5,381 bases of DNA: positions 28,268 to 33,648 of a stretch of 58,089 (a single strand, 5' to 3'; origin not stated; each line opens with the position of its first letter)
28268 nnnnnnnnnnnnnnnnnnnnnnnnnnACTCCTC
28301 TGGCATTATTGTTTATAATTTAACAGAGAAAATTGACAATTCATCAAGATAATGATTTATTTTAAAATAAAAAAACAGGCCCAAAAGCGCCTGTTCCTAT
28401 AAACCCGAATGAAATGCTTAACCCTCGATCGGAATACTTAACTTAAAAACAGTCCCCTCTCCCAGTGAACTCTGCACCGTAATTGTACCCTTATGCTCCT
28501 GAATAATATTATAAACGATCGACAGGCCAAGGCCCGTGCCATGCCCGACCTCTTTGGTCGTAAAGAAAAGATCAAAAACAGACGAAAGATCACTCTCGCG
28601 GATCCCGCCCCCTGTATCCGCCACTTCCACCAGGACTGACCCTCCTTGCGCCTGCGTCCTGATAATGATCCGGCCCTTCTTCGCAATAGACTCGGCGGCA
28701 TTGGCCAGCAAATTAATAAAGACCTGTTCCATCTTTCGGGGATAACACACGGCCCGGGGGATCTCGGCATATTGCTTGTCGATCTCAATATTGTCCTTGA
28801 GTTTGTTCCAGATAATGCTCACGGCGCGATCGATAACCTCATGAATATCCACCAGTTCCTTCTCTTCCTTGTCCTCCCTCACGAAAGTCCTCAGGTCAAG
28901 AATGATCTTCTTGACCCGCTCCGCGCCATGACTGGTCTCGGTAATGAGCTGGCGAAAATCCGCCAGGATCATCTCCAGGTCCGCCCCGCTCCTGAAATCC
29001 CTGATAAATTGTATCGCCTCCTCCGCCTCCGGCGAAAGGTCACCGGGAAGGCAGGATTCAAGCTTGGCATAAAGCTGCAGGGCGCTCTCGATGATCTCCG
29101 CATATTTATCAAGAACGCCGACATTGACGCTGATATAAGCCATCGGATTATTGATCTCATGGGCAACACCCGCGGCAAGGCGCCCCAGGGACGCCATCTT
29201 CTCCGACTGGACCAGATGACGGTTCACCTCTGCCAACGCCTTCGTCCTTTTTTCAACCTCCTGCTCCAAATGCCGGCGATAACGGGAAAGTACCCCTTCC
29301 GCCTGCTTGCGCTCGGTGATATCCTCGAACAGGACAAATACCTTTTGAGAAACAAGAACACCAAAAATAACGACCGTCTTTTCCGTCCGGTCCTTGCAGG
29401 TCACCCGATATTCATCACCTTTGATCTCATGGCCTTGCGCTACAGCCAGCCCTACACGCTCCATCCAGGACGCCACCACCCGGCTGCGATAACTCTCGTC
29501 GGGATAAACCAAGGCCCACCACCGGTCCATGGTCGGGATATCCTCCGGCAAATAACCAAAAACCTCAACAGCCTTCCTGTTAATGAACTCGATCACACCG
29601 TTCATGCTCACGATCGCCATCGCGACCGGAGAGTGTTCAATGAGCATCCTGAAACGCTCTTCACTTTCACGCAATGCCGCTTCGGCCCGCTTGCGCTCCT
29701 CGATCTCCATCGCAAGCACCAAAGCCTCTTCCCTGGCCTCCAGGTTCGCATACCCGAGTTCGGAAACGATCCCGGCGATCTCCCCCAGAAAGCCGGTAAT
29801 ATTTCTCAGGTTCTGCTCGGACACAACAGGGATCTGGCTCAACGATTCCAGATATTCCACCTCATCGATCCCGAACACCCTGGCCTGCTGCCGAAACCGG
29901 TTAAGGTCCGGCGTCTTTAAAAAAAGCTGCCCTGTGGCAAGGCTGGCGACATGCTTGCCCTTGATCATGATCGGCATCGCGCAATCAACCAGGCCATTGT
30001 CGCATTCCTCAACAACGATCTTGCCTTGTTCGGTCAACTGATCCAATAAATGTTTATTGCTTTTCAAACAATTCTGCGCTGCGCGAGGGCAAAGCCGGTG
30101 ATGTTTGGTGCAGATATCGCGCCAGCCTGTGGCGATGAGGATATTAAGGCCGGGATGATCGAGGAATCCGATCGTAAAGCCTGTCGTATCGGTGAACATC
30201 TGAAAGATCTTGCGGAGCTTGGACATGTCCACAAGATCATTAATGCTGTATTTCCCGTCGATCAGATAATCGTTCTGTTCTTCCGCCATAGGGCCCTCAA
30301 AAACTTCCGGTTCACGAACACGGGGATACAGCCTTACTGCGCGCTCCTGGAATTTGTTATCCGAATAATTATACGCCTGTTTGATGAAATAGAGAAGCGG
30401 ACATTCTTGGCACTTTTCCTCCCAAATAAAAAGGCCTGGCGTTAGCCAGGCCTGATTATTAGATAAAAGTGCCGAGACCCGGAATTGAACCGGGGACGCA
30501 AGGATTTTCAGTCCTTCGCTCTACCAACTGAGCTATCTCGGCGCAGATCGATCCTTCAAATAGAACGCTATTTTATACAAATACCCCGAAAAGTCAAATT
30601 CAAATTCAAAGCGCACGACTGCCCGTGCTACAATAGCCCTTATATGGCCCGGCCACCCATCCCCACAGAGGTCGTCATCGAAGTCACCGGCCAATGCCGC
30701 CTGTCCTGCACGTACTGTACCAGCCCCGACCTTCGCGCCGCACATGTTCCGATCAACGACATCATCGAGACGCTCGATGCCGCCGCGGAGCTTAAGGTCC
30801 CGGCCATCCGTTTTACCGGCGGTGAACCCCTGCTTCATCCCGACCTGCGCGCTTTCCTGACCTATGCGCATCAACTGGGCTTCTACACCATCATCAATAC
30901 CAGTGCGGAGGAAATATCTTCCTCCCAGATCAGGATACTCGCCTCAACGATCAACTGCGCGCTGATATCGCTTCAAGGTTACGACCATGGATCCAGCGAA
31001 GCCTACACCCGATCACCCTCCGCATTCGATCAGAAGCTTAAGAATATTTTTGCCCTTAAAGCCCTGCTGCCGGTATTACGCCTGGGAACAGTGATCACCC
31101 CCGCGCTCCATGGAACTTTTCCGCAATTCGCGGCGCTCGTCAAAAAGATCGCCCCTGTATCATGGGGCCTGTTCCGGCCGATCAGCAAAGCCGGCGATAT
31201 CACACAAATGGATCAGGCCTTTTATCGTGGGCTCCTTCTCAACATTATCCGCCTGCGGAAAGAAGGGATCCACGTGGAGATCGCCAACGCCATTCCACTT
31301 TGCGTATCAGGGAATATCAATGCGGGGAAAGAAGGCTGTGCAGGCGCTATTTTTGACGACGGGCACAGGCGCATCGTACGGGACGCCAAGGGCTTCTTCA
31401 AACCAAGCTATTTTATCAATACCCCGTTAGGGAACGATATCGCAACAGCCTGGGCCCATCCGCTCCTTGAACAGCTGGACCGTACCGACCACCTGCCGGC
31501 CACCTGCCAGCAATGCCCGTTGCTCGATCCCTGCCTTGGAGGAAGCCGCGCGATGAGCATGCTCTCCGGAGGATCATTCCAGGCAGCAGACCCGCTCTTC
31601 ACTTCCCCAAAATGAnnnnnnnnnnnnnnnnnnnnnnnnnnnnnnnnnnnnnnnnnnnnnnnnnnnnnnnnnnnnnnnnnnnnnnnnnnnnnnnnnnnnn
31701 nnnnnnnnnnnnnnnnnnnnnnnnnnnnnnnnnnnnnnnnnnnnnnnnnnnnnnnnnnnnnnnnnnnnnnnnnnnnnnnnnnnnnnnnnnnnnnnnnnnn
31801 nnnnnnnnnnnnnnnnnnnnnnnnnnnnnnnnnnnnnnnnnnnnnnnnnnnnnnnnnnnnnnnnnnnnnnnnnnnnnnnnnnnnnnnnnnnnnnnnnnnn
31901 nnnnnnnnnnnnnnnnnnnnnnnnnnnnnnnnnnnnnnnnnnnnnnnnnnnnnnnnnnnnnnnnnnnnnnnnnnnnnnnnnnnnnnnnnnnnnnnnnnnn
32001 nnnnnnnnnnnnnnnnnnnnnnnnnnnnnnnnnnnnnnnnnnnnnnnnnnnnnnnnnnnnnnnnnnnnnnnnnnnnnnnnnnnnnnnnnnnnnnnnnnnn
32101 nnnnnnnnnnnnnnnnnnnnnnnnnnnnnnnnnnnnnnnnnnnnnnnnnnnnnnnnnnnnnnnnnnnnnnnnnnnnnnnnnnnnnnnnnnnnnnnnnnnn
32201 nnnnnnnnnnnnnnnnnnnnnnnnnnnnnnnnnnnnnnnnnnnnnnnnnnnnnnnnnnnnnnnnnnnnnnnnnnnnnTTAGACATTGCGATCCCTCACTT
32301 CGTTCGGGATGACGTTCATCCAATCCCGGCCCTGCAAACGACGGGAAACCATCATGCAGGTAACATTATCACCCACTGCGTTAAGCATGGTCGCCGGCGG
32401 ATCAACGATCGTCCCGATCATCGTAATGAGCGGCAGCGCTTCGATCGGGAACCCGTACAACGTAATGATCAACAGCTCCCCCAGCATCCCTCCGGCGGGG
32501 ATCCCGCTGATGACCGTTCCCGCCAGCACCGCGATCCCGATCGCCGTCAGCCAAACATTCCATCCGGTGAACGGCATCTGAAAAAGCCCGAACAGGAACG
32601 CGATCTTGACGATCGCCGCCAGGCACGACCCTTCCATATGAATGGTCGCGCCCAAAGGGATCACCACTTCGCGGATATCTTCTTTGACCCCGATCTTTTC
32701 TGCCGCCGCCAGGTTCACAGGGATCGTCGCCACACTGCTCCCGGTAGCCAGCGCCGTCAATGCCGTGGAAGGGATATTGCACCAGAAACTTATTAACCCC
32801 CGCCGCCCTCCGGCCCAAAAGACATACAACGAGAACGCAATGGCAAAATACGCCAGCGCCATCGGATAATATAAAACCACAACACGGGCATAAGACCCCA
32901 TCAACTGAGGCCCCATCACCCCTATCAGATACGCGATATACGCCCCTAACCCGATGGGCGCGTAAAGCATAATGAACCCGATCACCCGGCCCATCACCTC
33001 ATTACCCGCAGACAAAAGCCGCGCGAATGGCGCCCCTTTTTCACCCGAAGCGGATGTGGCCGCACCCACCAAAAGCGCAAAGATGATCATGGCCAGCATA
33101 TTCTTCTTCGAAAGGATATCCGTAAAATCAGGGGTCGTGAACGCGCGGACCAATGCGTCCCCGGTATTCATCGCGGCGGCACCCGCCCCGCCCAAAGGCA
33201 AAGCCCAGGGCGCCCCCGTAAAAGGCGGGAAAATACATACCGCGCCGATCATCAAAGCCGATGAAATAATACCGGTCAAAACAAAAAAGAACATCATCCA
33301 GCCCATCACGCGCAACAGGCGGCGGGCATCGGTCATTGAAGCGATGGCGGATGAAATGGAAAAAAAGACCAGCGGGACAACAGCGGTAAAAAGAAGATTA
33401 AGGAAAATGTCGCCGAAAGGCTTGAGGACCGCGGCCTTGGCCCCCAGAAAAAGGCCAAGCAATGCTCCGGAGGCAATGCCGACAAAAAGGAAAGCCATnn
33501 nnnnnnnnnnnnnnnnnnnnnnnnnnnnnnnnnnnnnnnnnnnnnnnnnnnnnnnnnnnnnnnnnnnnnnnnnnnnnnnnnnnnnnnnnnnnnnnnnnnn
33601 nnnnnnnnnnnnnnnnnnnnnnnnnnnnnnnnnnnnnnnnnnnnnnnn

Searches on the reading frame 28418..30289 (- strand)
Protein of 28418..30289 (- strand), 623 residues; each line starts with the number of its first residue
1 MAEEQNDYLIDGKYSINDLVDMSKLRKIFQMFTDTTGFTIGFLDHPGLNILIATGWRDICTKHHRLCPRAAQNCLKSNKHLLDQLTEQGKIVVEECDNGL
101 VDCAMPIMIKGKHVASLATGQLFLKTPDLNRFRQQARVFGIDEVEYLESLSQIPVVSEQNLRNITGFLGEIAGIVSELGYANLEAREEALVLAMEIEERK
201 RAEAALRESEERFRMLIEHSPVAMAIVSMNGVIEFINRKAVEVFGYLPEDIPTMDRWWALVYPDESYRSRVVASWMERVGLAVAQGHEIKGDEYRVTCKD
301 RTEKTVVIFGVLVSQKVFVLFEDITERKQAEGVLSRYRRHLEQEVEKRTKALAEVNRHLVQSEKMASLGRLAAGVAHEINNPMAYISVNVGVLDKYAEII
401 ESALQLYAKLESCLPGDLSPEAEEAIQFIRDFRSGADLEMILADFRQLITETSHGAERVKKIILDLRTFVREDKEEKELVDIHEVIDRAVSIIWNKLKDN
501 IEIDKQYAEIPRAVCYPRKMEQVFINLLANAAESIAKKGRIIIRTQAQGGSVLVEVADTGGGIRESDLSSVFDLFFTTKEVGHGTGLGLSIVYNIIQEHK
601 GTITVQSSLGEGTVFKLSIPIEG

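Call 13: search_protein_families(library=pfam, proteins=[window:28418-30289:-], max_evalue=0.00001)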
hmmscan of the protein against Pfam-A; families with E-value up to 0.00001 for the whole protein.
window:28418-30289:- (623 aa): 5 families
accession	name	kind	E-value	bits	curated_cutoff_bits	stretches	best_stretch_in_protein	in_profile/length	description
PF10114.15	PocR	-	1.5e-42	145.5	23.9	1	18-180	1-162/162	Sensory domain found in PocR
PF02518.31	HATPase_c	-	1.1e-22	81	26.4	1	517-621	3-109/111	Histidine kinase-, DNA gyrase B-, and HSP90-like ATPase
PF13188.13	PAS_8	-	1e-07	32.1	21.8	1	211-257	1-46/65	PAS domain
PF08447.18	PAS_3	-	1.7e-06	28.6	25.6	0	235-311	3-73/89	PAS fold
PF00512.31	HisKA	-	9.8e-06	26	26.9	0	368-402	2-42/66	His Kinase A (phospho-acceptor) domain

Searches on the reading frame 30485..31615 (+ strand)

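Call 13: search_protein_families(library=pfam, proteins=[window:30485-31615:+], max_evalue=0.00001)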
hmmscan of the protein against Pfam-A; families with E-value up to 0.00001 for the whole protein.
window:30485-31615:+ (376 aa): 1 family
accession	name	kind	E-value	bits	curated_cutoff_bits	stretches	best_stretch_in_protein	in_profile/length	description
PF04055.27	Radical_SAM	-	2.8e-13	50.8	29.5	1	65-210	1-153/166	Radical SAM superfamily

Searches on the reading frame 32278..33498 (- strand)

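Call 14: search_protein_families(library=pfam, proteins=[window:32278-33498:-], max_evalue=0.00001)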
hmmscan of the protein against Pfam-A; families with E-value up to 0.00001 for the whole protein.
window:32278-33498:- (406 aa): 1 family
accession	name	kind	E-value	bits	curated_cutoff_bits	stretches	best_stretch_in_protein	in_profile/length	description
PF00375.23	SDF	-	1e-86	291.9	27.9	1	3-386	4-386/387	Sodium:dicarboxylate symporter family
